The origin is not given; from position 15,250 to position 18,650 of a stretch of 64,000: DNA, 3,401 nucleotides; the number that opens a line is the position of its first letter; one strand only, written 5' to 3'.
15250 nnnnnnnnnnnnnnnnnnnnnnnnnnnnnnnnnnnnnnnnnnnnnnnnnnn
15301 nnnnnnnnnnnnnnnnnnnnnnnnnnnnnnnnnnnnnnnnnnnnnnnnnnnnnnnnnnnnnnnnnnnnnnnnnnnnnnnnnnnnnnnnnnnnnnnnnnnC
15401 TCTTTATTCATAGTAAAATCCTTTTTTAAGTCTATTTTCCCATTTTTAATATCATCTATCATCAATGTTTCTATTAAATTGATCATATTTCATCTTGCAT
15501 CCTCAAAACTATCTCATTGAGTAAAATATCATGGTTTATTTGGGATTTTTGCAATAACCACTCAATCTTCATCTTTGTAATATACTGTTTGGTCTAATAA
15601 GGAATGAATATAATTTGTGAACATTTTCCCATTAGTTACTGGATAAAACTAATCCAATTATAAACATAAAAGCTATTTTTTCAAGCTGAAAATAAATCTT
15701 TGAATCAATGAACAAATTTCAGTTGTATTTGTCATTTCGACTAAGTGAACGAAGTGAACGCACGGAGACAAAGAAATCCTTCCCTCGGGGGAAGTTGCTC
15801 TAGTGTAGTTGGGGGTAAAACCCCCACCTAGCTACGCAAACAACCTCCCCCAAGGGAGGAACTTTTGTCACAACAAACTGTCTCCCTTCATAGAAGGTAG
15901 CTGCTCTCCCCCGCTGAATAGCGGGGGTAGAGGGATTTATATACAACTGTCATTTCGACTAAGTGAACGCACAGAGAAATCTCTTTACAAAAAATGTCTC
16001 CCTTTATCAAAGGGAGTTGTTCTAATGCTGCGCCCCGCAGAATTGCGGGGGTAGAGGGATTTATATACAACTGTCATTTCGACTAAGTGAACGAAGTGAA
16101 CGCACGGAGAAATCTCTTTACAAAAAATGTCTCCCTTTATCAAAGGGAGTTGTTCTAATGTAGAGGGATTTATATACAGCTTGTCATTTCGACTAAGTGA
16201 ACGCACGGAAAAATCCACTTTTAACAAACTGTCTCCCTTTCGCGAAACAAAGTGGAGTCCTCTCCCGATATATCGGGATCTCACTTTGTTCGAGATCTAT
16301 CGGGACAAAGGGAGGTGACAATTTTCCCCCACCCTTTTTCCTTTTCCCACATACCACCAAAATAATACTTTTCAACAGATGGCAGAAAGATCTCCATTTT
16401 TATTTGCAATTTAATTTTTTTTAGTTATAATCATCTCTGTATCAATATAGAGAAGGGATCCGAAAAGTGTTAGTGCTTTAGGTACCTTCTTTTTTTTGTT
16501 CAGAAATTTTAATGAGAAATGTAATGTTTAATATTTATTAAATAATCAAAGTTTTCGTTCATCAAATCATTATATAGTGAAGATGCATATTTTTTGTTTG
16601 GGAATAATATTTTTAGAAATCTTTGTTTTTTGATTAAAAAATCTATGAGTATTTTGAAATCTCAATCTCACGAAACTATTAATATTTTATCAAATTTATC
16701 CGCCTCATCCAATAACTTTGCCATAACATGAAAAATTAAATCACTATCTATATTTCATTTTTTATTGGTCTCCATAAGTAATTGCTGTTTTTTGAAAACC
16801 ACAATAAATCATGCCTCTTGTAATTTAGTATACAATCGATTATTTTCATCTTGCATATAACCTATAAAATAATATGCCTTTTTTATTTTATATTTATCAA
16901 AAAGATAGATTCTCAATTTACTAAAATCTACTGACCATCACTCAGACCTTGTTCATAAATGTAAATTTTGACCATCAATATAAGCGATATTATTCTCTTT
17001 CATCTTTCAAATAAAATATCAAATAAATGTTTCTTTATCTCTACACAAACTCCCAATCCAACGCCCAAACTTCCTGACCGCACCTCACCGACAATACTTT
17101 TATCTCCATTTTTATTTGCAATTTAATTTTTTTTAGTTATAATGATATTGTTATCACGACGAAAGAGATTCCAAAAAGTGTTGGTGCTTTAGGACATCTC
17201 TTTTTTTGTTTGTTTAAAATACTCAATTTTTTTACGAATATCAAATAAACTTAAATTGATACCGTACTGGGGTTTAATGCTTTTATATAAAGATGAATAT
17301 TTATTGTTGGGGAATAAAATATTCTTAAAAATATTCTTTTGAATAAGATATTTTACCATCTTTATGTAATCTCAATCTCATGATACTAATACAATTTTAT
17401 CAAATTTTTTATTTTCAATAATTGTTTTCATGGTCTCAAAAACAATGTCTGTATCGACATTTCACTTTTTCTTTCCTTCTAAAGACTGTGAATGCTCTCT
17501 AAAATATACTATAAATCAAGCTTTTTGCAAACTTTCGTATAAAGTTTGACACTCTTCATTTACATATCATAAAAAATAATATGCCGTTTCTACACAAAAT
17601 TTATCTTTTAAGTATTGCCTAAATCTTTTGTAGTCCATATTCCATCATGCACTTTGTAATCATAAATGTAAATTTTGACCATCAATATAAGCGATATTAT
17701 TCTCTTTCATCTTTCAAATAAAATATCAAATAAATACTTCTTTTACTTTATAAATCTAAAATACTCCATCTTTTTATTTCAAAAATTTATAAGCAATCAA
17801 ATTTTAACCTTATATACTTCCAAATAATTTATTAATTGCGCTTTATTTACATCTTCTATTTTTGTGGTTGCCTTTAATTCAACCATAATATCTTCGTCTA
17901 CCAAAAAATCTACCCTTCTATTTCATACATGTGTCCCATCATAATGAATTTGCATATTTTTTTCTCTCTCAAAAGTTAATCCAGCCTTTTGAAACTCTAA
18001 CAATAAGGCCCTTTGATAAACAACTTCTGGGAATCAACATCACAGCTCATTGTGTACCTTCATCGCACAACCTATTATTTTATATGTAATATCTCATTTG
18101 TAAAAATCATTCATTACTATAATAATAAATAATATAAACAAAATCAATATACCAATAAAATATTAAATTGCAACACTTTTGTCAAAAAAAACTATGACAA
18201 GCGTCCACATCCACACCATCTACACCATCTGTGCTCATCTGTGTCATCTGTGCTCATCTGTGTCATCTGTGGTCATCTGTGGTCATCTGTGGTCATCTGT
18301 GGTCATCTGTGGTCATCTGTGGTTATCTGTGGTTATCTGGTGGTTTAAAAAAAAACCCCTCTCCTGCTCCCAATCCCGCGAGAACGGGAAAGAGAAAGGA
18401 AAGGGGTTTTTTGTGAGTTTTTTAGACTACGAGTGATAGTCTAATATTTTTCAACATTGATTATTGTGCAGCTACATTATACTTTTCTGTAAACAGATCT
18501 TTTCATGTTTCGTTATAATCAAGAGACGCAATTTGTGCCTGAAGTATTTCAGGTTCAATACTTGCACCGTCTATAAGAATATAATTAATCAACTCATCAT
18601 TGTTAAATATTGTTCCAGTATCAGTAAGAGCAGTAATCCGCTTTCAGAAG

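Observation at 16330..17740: Tandemly duplicated module: NYN-domain RNase gene plus a convergent promoter-to-terminator small RNA whose stem covaries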

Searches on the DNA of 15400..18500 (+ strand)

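Call 9: search_rna_families(source=window, start=15400, end=18500, threshold=evalue, max_evalue=5)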
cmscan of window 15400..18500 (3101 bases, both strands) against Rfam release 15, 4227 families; matches with E-value up to 5: 4.
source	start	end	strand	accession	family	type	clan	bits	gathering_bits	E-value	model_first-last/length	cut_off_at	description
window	18347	18447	-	RF00506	Thr_leader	Cis-reg; leader;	-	22.7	55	0.34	1-118/118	no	Threonine operon leader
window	18350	18409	-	RF00736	mir-320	Gene; miRNA;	-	21.3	55.5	0.14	1-76/76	no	mir-320 microRNA precursor family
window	16307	16405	-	RF00516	ylbH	Cis-reg; leader;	-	16.7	50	2.2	1-122/122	no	ylbH leader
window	16432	16557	+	RF02189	ST7-OT4_3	Gene; lncRNA;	-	16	50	1.2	164-302/302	no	ST7 overlapping transcript 4 conserved region 3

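Call 42: build_rna_model(alignment_id=A4, structure=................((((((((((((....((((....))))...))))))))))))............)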
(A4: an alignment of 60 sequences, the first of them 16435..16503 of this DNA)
Model R1 built from alignment A4 (60 sequences, 71 columns); structure: as given.
model positions 69; base pairs 16; branch points 0; effective number of sequences 6.41; information 0.815 bits per position. Calibrated on 0.2 Mb of random sequence (short: E-values are rough).
structure used (alignment columns):
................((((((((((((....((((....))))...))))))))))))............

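Call 43: search_with_rna_model(model_id=R1, sources=[window, L009, L012, L022, L023, L031, L036, L046, L047, L049, L051, L056, L058, L059, L066, L067, L068, L069, L070, L071, L076, L077, L078, L079, L081, L085, L086, L090, L091, L093, L095, L025, L016, L013], max_evalue=1, show_alignments=0)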
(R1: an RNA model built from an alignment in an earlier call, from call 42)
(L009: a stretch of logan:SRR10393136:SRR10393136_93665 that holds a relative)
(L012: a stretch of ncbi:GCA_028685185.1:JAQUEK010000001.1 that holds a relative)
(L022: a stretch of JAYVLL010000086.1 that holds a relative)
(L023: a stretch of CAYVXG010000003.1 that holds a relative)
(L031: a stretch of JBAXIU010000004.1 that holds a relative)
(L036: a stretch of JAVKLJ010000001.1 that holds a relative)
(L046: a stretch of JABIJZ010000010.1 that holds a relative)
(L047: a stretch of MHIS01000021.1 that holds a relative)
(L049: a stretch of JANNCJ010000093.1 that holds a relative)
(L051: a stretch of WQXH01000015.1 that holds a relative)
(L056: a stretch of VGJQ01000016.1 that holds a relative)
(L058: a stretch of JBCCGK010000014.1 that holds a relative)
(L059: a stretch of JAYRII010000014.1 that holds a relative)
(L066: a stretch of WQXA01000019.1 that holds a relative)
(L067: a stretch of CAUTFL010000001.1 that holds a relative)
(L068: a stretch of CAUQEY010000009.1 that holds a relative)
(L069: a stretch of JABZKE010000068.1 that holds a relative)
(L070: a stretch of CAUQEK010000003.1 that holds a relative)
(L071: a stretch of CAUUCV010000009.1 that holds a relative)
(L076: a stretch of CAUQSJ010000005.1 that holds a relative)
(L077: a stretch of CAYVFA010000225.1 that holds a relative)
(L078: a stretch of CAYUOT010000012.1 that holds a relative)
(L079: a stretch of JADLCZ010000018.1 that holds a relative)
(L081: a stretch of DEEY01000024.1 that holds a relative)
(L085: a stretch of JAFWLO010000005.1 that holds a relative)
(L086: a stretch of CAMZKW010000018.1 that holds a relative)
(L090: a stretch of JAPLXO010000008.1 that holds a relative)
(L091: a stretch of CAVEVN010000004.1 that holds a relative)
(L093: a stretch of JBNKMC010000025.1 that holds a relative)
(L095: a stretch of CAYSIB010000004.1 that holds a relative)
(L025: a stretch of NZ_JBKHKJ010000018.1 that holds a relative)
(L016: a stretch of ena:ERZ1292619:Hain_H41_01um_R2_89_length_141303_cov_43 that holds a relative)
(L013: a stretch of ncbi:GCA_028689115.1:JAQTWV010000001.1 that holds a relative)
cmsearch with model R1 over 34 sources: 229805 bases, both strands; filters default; matches with E-value up to 1: 45.
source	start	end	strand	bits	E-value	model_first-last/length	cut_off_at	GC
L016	3501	3569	-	78.5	1.3e-14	1-69/69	no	0.42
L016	1671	1739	-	77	2.9e-14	1-69/69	no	0.42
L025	2988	3056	-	76.6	3.6e-14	1-69/69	no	0.43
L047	2976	3044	-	73.4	1.8e-13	1-69/69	no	0.45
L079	2985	3053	-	70.1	1e-12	1-69/69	no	0.41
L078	4650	4717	-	68.1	2.9e-12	1-69/69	no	0.4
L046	2974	3042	-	66.4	7.3e-12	1-69/69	no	0.39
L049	2988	3056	-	66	8.8e-12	1-69/69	no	0.32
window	17147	17215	+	60.3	1.7e-10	1-69/69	no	0.33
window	16435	16504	+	58.8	3.8e-10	1-69/69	no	0.36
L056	2992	3080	-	58.8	3.9e-10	1-69/69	no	0.47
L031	2978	3046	-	56.1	1.5e-09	1-69/69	no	0.45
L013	3499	3566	-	54.6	3.5e-09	1-69/69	no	0.38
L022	2999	3067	-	53.3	6.9e-09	1-69/69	no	0.43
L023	2972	3039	-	52.7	9.4e-09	1-69/69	no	0.34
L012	3537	3605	-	51.1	2.1e-08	1-69/69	no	0.45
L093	2991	3057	-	50.5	2.9e-08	1-69/69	no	0.39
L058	2988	3056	-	49.4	5.1e-08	1-69/69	no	0.49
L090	2977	3044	-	48.8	7.2e-08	1-69/69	no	0.4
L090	3075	3142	-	48.8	7.2e-08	1-69/69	no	0.4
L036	2991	3059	-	39.6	8.7e-06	1-69/69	no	0.41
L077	700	760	-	36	5.7e-05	1-69/69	no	0.34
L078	2990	3050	-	36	5.7e-05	1-69/69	no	0.34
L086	2995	3064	-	34.8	0.00011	1-69/69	no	0.27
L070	2999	3065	-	27.9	0.0039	1-69/69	no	0.37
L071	2999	3065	-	27.9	0.0039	1-69/69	no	0.37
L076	2999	3065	-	27.9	0.0039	1-69/69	no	0.37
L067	2999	3065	-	27.1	0.0059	1-69/69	no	0.39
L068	2999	3065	-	27.1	0.0059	1-69/69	no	0.39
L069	2517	2583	-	27.1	0.0059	1-69/69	no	0.39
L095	564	630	-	26.4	0.0088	1-69/69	no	0.39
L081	2998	3064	-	26.1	0.01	1-69/69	no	0.4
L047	2974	3042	+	22.9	0.054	1-69/69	no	0.45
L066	3003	3069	-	22.9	0.055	1-69/69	no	0.51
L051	3002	3067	-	22.3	0.074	1-69/69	no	0.52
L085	757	822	+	22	0.088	1-69/69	no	0.47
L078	3230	3280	-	21.1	0.14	1-69/69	no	0.27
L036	5279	5333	-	19.2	0.36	1-69/69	no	0.22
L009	812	869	+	19.1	0.39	1-69/69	no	0.28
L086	31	87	+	18.4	0.56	1-69/69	no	0.42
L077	698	758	+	18.2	0.63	1-69/69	no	0.33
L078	2988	3048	+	18.2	0.63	1-69/69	no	0.33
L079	2983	3051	+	18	0.7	1-69/69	no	0.41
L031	2976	3044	+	17.7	0.83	1-69/69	no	0.42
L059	2995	3061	-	17.5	0.88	1-69/69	no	0.46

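Call 52: search_with_rna_model(model_id=R1, sources=[L098, L099, L101, L102, L103, L105, L106, L107, L109, L110, L111, L112, L113, L114, L115, L116, L117, L118, L119, L120, L121, L122, L123, L124, L125, L126, L127, L128, L129, L130, L131, L133, L134, L135, L136, L137, L138, L139, L140, L141, L143, L144, L145, L146, L147, L148, L149, L150, L152, L153, L154, L155, L156, L157, L158, L159, L160, L161, L162, L163, L164, L165, L166, L167, L168, L169, L170, L171, L172, L173, L174, L175, L176], max_evalue=0.001)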
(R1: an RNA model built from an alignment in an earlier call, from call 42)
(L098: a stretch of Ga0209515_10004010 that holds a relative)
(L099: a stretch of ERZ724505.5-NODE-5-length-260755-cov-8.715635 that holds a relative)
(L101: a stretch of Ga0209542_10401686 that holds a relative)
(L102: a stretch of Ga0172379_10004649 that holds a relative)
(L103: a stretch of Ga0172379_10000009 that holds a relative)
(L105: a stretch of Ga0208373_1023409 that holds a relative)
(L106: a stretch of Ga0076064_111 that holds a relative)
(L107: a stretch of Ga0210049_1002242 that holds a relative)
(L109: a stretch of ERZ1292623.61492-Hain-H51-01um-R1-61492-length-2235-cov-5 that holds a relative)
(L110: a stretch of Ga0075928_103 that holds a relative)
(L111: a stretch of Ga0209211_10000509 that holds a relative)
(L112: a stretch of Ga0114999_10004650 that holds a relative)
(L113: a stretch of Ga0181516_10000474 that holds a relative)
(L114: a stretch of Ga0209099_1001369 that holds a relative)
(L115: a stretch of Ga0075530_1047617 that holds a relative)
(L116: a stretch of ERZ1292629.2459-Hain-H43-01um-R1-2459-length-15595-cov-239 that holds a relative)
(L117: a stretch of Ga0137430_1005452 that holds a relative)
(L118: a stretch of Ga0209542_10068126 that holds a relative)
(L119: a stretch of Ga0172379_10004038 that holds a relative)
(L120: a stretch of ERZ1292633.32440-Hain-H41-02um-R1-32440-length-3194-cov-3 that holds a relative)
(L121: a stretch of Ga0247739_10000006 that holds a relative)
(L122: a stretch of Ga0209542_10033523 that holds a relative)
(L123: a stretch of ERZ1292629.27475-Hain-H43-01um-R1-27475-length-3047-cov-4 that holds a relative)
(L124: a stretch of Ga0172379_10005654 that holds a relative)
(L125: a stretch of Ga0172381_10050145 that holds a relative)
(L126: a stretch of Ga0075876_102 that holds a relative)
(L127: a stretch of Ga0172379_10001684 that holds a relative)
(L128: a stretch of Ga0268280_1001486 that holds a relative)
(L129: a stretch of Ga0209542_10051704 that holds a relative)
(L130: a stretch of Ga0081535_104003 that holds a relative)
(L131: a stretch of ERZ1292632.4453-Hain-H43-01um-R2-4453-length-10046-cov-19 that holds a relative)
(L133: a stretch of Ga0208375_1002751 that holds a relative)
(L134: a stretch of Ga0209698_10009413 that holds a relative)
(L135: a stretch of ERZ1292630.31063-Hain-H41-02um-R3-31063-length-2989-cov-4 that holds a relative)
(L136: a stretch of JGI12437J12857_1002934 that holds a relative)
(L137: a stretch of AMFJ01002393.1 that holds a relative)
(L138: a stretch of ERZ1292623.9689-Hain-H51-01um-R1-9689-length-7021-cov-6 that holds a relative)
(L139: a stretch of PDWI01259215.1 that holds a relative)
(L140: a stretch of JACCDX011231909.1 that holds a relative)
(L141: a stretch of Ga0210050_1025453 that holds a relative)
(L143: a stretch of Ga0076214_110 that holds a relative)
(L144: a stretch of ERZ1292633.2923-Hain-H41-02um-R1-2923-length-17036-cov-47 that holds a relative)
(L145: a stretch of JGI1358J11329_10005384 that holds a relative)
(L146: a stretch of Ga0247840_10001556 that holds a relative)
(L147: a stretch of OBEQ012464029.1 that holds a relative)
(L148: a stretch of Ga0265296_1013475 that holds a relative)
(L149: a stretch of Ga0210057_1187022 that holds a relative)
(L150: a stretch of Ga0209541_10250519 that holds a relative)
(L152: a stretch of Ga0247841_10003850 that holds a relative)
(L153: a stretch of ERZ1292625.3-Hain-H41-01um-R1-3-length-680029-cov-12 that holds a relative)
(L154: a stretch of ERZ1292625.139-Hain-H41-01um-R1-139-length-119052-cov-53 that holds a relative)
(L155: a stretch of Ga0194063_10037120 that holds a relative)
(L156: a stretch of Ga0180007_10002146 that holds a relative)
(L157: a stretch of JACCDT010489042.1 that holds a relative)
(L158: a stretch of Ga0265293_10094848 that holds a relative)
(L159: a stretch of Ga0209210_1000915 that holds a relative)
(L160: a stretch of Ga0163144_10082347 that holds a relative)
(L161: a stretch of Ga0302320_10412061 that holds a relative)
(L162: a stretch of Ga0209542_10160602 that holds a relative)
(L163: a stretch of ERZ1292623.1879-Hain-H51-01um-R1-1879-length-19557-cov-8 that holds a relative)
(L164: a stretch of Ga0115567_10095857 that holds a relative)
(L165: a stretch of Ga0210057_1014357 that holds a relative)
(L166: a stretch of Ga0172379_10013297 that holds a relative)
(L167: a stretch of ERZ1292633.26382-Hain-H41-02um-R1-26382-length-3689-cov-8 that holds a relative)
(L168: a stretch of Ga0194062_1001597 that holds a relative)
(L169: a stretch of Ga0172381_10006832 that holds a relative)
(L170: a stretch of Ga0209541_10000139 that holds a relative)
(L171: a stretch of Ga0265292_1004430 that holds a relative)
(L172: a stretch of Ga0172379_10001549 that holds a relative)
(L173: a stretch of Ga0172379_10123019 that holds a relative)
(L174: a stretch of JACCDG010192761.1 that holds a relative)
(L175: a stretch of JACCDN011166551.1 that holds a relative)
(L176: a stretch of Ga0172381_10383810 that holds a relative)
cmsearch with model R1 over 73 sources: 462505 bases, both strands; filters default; matches with E-value up to 0.001: 76.
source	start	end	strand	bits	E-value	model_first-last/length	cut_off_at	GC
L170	478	546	+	86.4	4.3e-16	1-69/69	no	0.41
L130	818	886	-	85.5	6.8e-16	1-69/69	no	0.39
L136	1279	1347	+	85.5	6.8e-16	1-69/69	no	0.39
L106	1315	1383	-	85.3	7.5e-16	1-69/69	no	0.41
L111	1771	1839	-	85.3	7.5e-16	1-69/69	no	0.41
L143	2059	2127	+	85.3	7.5e-16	1-69/69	no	0.41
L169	8811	8879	-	84.8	9.7e-16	1-69/69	no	0.43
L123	2031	2099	+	84.7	1.1e-15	1-69/69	no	0.42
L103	3259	3327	-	84.5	1.1e-15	1-69/69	no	0.38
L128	6687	6755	+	84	1.5e-15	1-69/69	no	0.41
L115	1011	1079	+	83.5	1.9e-15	1-69/69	no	0.45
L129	1502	1570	+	83.2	2.3e-15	1-69/69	no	0.46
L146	8867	8935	+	83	2.5e-15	1-69/69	no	0.35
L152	4986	5054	+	83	2.5e-15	1-69/69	no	0.35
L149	269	337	+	83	2.5e-15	1-69/69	no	0.42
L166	212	280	-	82.8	2.8e-15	1-69/69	no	0.42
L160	2784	2852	+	82.7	3e-15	1-69/69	no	0.41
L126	539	607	+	82.6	3e-15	1-69/69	no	0.39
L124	3494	3562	-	82.4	3.5e-15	1-69/69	no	0.38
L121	2028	2096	-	82.1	4e-15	1-69/69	no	0.41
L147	420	488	+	81.8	4.8e-15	1-69/69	no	0.41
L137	1175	1243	-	81.6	5.4e-15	1-69/69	no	0.41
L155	808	876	-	81.5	5.6e-15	1-69/69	no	0.39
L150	753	821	-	81.4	5.8e-15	1-69/69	no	0.45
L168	4356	4424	-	81.3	6.1e-15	1-69/69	no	0.35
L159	504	572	-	81.2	6.5e-15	1-69/69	no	0.46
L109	220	288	+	80.4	9.6e-15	1-69/69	no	0.43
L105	2656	2724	+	79.9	1.3e-14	1-69/69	no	0.38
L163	7093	7161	-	79.9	1.3e-14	1-69/69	no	0.46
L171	5690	5758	-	79.8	1.3e-14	1-69/69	no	0.39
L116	5884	5952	+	79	2e-14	1-69/69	no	0.45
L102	7480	7548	+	78.9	2.1e-14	1-69/69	no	0.36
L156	5630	5698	-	78.9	2.2e-14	1-69/69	no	0.39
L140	112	180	+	78.8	2.3e-14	1-69/69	no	0.41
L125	659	727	-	78.7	2.4e-14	1-69/69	no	0.39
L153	4883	4951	+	78.6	2.5e-14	1-69/69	no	0.45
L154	495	563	+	78.5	2.6e-14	1-69/69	no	0.42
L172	214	282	+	78.3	2.9e-14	1-69/69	no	0.41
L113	4157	4225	-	78.2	3.1e-14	1-69/69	no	0.48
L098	4096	4164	+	78.1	3.2e-14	1-69/69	no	0.46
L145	8144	8212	+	78.1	3.2e-14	1-69/69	no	0.46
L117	1282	1350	+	78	3.4e-14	1-69/69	no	0.42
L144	6136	6204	+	77.9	3.6e-14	1-69/69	no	0.39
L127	9702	9770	+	77.6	4.1e-14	1-69/69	no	0.36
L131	2852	2920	+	77.4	4.7e-14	1-69/69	no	0.38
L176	262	330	-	77.4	4.8e-14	1-69/69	no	0.43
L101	334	402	+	77.1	5.5e-14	1-69/69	no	0.42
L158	186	254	+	77.1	5.6e-14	1-69/69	no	0.38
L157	362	430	+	77.1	5.6e-14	1-69/69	no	0.39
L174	3775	3843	+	77.1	5.6e-14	1-69/69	no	0.39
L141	1873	1941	-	77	5.7e-14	1-69/69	no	0.41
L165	1238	1306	+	77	5.7e-14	1-69/69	no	0.41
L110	438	506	-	77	5.7e-14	1-69/69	no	0.36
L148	2775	2843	-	76.9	6.2e-14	1-69/69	no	0.43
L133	5834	5902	-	76.8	6.5e-14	1-69/69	no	0.42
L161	815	883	+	76.7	6.7e-14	1-69/69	no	0.41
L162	545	613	-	76.6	7.1e-14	1-69/69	no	0.42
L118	2840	2908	+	76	9.7e-14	1-69/69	no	0.42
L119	2951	3019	+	75.9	1e-13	1-69/69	no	0.41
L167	3350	3418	-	75.3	1.4e-13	1-69/69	no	0.42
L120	759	827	+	75.1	1.6e-13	1-69/69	no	0.45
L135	1575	1643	+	75.1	1.6e-13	1-69/69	no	0.45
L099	370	438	+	74.3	2.3e-13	1-69/69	no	0.43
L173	1102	1170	-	74.2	2.5e-13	1-69/69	no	0.45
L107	8824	8892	+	73.3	4e-13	1-69/69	no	0.39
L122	2815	2883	+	73.2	4.3e-13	1-69/69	no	0.45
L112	5996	6064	-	71.1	1.3e-12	1-69/69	no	0.39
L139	1145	1213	-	70.9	1.4e-12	1-69/69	no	0.42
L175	1367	1435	-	70.9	1.4e-12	1-69/69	no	0.42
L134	7526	7594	+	68.6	4.6e-12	1-69/69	no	0.45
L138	5122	5189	-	67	1.1e-11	1-69/69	no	0.5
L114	5514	5582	+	51.4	3.8e-08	1-69/69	no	0.39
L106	1313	1381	+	32.3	0.00079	1-69/69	no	0.41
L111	1769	1837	+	32.3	0.00079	1-69/69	no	0.41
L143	2061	2129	-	32.3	0.00079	1-69/69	no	0.41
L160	2786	2854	-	31.9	0.00097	1-69/69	no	0.39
